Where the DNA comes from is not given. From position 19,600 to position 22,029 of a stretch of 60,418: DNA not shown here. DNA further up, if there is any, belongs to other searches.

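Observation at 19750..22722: HEPN-motif Abi-like protein plus membrane-anchored HerA/DUF87 ATPase: candidate undescribed two-gene defence cassette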

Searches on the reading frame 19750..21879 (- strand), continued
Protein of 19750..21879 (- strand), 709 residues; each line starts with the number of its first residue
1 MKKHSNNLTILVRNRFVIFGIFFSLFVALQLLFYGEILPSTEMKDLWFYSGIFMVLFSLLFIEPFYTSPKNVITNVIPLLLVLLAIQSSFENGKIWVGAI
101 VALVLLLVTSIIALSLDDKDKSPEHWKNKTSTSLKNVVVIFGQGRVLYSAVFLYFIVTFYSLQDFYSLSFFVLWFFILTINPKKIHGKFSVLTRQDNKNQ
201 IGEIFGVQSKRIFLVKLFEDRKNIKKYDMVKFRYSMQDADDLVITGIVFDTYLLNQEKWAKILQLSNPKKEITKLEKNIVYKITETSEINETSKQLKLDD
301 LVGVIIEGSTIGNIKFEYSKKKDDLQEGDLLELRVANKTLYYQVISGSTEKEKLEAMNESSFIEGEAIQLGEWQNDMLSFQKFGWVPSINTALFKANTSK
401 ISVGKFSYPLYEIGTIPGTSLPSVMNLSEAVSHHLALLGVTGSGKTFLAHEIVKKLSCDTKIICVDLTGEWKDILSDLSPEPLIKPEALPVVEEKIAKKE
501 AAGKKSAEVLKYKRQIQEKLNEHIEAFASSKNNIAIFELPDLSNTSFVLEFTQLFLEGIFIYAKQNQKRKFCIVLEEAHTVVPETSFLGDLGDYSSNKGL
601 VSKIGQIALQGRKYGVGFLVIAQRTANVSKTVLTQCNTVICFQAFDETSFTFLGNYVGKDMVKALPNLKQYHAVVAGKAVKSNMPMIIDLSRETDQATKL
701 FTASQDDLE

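Call 45: predict_structure(alignment_id=A2)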
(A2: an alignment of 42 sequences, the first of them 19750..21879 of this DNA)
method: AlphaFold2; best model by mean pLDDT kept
length: 709 residues; sequences in the alignment: 42
mean_pLDDT: 67.9   pTM: 0.42
mean pLDDT of the five models: 67.9, 67.2, 63.1, 59.8, 59.5
residues with pLDDT >= 90: 15; 70-90: 336; 50-70: 239; < 50: 119
segments of 3 or more residues with pLDDT < 50: 192-196, 302-315, 320-322, 349-361, 380-396, 403-432, 590-593, 678-685, 687-709
pLDDT, mean of each block of 10 residues (from residue 1): 71 84 87 81 72 82 74 84 79 83 92 85 79 87 83 78 79 87 73 53 69 72 67 65 73 62 73 64 79 68 43 48 54 64 57 46 56 57 39 49 43 43 41 59 72 82 82 85 77 68 68 79 87 84 64 83 81 76 55 56 69 77 65 65 66 57 57 53 44 43 41
secondary structure, 60 per line:
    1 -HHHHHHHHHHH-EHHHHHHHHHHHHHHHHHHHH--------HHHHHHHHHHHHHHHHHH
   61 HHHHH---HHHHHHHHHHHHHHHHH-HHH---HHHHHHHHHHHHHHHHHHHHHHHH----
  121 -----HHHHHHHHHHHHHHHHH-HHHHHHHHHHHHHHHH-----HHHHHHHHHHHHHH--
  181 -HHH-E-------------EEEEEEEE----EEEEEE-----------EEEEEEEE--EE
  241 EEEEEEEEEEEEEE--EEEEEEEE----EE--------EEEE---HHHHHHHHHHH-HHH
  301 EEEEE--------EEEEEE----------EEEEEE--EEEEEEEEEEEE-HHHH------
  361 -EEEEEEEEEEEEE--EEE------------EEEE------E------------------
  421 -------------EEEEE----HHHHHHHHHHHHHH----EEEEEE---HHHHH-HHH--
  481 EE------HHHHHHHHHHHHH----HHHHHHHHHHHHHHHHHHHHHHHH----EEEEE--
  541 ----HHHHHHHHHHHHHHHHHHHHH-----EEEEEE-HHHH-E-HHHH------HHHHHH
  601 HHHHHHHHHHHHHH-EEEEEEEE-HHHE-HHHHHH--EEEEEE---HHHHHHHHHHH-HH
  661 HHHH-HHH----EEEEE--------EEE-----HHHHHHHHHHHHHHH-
elements in order (helices of 4 or more, strands of 3 or more residues): H2-12 H15-34 H43-65 H69-85 H93-116 H126-142 H144-159 H165-178 E200-207 E212-217 E229-236 E239-254 E257-264 E279-282 H286-296 E301-305 E314-319 E330-335 E338-349 H351-354 E362-374 E377-379 E392-395 E434-438 H443-456 E461-466 H470-474 H489-501 H506-529 E534-538 H545-565 E571-576 H578-581 H585-588 H595-614 E616-623 H630-635 E638-643 H647-657 H659-664 E673-677 E686-688 H694-708

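Call 47: search_solved_structures(query=A2, max_evalue=0.01, show_alignments=1)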
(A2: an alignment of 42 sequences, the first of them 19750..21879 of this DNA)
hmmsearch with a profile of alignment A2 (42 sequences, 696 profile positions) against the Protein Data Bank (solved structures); distinct sequences matched with E-value up to 0.01: 13.
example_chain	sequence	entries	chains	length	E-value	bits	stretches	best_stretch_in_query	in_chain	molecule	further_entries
9c1m_M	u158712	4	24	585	1.3e-20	76.6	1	467-692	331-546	ATP-binding protein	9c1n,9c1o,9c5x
8xau_A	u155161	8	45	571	2.9e-20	75.4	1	525-694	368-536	ATP-binding protein | HerA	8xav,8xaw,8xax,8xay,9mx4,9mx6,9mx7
8wiv_A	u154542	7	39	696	3e-19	72.1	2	519-690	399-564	Helicase HerA central domain-containing protein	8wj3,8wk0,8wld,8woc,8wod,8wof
8ziq_M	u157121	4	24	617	6.9e-16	61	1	527-681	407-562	HerA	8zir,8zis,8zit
8yho_A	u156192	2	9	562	1.7e-14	56.3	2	498-658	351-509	DUF87 domain-containing protein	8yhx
9x1l_A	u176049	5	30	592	8.7e-14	54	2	541-683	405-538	DNA helicase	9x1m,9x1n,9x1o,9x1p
4d2i_A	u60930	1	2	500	3.5e-10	42.1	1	524-688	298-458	HERA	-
8j4u_M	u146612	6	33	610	7.4e-09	37.7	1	426-497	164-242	Nucleoside triphosphate hydrolase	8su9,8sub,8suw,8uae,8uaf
8wet_A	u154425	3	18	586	0.00087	21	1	515-640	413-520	TdpA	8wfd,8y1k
6o1w_A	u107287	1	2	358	0.0041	18.7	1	425-575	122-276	DNA translocase coupling protein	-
6o1x_A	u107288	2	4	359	0.0042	18.7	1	425-575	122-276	DNA translocase coupling protein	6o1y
6o1z_A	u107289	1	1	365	0.0043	18.7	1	425-575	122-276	DNA translocase coupling protein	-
9gy7_E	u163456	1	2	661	0.0093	17.6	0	436-465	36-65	UvrABC system protein B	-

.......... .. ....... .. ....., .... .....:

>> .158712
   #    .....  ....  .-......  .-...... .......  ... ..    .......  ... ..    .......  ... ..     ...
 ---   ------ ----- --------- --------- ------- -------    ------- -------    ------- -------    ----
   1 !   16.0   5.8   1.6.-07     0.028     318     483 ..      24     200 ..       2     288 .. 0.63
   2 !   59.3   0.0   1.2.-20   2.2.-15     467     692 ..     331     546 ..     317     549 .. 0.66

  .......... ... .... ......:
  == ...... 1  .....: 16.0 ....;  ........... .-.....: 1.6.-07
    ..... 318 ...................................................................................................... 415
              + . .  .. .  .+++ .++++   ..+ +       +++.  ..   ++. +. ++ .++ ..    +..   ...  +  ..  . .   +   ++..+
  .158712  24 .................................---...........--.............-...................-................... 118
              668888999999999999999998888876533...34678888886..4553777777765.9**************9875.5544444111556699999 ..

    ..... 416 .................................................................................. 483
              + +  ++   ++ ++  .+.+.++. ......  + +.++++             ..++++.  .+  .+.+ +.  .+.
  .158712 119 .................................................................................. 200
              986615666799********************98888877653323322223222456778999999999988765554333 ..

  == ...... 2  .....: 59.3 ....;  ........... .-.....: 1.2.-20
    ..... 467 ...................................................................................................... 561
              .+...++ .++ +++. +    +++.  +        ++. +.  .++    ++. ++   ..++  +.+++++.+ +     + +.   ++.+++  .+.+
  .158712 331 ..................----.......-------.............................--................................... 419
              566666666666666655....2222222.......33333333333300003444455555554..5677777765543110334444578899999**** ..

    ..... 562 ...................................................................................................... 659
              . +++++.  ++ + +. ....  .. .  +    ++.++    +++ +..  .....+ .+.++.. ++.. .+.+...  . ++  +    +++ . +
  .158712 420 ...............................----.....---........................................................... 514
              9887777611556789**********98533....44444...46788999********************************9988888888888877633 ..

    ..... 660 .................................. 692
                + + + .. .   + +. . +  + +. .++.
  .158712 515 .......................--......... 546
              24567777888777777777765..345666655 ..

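Call 48: fold_search(model_id=the predicted structure, library=pdb)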
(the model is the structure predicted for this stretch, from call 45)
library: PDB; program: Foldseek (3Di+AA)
matches with E <= 10: 1524; with E <= 0.001: 73
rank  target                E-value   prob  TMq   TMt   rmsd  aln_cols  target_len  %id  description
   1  9x1m_A                2.8e-11  1.00  0.23  0.27  21.4       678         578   14  The cryo-EM structure of HerA-NurA complex with AMPPNP and dsDNA from Thermococcus kodakarensis (released 2026-02-04)
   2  8ziq_N                8.0e-11  1.00  0.27  0.33  19.8       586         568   14  HerA-DUF4297 complex with DNA (released 2025-03-12)
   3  8zis_D                6.5e-10  1.00  0.29  0.36  19.2       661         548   13  HerA Hexamer (released 2025-03-12)
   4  8zis_A                6.8e-10  1.00  0.28  0.35  19.6       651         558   11  HerA Hexamer (released 2025-03-12)
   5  8xav_E                8.9e-10  1.00  0.25  0.30  14.4       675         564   14  Cryo-EM structure of an anti-phage defense complex (released 2024-06-05)
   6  8xau_F                1.2e-09  1.00  0.25  0.33  19.2       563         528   17  Cryo-EM structure of HerA (released 2024-06-05)
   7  8wld_M                1.2e-09  1.00  0.28  0.29  16.9       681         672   14  Cryo-EM structure of SIR2/HerA antiphage complex (released 2024-09-11)
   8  8xav_A                1.3e-09  1.00  0.26  0.31  18.9       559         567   16  Cryo-EM structure of an anti-phage defense complex (released 2024-06-05)
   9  9x1l_A                1.4e-09  1.00  0.23  0.27  22.7       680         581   14  The cryo-EM structure of HerA-NurA complex with AMPPNP from Thermococcus kodakarensis (released 2026-02-04)
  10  8xaw_D                1.6e-09  1.00  0.27  0.32  14.9       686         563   13  Cryo-EM structure of an anti-phage defense complex bound to AMPPNP and DNA at state 1 (released 2024-06-05)
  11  8wiv_O                3.3e-09  1.00  0.24  0.26  19.5       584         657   16  Cryo-EM structure of a bacterial protein (released 2024-09-11)
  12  9c1n_R                3.9e-09  1.00  0.28  0.33  19.1       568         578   16  HerA-DUF4297 assembly 2 (released 2025-06-04)
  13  8wld_D                4.5e-09  1.00  0.27  0.29  18.1       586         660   14  Cryo-EM structure of SIR2/HerA antiphage complex (released 2024-09-11)
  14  8zis_C                6.9e-09  1.00  0.24  0.30  19.8       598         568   14  HerA Hexamer (released 2025-03-12)
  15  9c1m_M                8.5e-09  1.00  0.27  0.32  17.7       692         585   14  HerA-DUF assembly 1 (released 2025-06-04)
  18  9c1m_Q                1.9e-08  1.00  0.27  0.32  19.2       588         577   17  HerA-DUF assembly 1 (released 2025-06-04)
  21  8sub_N                2.7e-08  1.00  0.23  0.28  16.5       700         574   12  E. coli SIR2-HerA complex (dodecamer SIR2 pentamer HerA) (released 2023-12-27)
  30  8sub_M                1.2e-06  1.00  0.19  0.23  28.1       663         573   12  E. coli SIR2-HerA complex (dodecamer SIR2 pentamer HerA) (released 2023-12-27)
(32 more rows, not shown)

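Call 74: find_related_loci(query=A3, collection=genome_contigs, flank=7000)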
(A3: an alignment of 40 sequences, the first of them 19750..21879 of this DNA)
Query A3 (709 aa) in genome_contigs; peptide patterns used: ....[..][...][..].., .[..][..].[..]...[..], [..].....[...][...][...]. (x = any residue, [..] = any of these).
599 stretches matched a pattern (row limit reached: there are more); 557 encode a relative of the query (tblastn E <= 1e-3); the best 80 are kept; 80 distinct loci.
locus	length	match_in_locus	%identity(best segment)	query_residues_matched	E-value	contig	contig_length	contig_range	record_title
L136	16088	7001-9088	68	1-692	0e+0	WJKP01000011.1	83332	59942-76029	MAG: Candidatus Buchananbacteria bacterium isolate Bin_492 k141_611569, whole genome shotgun sequence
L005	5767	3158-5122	68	7-692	0e+0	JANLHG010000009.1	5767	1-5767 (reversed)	MAG: Patescibacteria group bacterium isolate P6-11 k99_349938, whole genome shotgun sequence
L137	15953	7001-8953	64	11-692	0e+0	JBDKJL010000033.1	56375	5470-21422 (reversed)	MAG: Candidatus Parcubacteria bacterium isolate guil_2019_sw_WHONDRS-S19S_0049_B_bin.21 scaffold_1918633, whole genome s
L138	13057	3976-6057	64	7-692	0e+0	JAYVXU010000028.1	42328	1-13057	MAG: Candidatus Adlerbacteria bacterium isolate GL85_DN_metabinner_15 GL85_DN_metabinner_15_27, whole genome shotgun seq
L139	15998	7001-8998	63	1-698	0e+0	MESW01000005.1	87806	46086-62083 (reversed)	MAG: candidate division CPR3 bacterium GWF2_35_18 gwf2_scaffold_344, whole genome shotgun sequence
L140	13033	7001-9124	58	2-695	0e+0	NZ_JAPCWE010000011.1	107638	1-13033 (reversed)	Anaerorudis cellulosivorans strain m5 c_000000000011, whole genome shotgun sequence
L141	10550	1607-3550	63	11-692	0e+0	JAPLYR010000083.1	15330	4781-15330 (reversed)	MAG: Candidatus Roizmanbacteria bacterium isolate LacPavin_0818_WC45_MAG_36_7 LacPavin_0818_WC45_scaffold_77501, whole g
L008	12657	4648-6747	58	4-695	0e+0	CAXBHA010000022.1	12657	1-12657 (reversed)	MAG TPA_asm: uncultured Yeosuana sp. isolate ERR2762172_binner13_Refined_20 genome assembly, contig: ERZ3421874.2408, wh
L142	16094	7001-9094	58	6-695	0e+0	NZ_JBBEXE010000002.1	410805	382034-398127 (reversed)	Leptobacterium meishanense strain I13 Scaffold2_1, whole genome shotgun sequence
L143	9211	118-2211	57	6-695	0e+0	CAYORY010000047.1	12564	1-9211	MAG TPA_asm: uncultured Roseivirgaceae bacterium isolate ERP117304_co1_221 genome assembly, contig: NODE_4780_length_125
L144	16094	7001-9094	57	6-694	0e+0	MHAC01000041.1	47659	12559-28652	MAG: Ignavibacteria bacterium GWF2_33_9 gwf2_scaffold_2316, whole genome shotgun sequence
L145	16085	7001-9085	58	8-693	0e+0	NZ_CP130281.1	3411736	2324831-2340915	Aequorivita nionensis strain VBW088 chromosome, complete genome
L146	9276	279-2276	58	11-698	0e+0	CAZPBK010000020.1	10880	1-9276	MAG TPA_asm: uncultured Gammaproteobacteria bacterium isolate binchicken_co13_472 genome assembly, contig: NODE_9571_len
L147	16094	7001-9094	59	6-695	0e+0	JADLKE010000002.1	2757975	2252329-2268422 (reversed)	MAG: Ignavibacteria bacterium isolate DFE_IGN c_000000000104, whole genome shotgun sequence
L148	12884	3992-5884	61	33-695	0e+0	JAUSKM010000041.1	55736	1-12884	MAG: bacterium isolate E14_metabat.bin.51 E14_k141_1835637, whole genome shotgun sequence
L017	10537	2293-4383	64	1-692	0e+0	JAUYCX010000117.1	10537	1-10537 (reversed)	MAG: Candidatus Omnitrophota bacterium isolate C20_maxbin.112_sub C20_k141_513509, whole genome shotgun sequence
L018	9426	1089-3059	61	1-695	0e+0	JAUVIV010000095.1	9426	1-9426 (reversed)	MAG: bacterium isolate CSMAG_437 CSMAG_437_k127_2252489_length_9426_cov_17.0002, whole genome shotgun sequence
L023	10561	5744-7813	53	14-694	0e+0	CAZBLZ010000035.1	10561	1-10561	MAG TPA_asm: uncultured Candidatus Saccharibacteria bacterium isolate SRP200132_co1_634 genome assembly, contig: NODE_11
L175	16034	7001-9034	45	11-692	0e+0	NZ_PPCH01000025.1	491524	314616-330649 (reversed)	Campylobacter concisus strain AAUH-10UCil-a 1096824, whole genome shotgun sequence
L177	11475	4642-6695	43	11-695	4e-179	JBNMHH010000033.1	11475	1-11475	MAG: Helicobacteraceae bacterium isolate CM_BacNHY47.127 k141_4411_length_11475_cov_13.9564, whole genome shotgun sequen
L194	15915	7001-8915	47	11-692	2e-173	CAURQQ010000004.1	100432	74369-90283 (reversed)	MAG TPA_asm: uncultured Campylobacter sp. isolate ERR9969216_bin.5_MetaWRAP_v1.3_MAG genome assembly, contig: ERZ2161579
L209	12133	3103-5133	37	15-690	3e-128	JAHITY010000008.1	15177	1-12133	MAG: Candidatus Omnitrophota bacterium isolate MM_PC_MetaG.mb.228 MM_PC_MetaG.mb.228_k141_80033, whole genome shotgun se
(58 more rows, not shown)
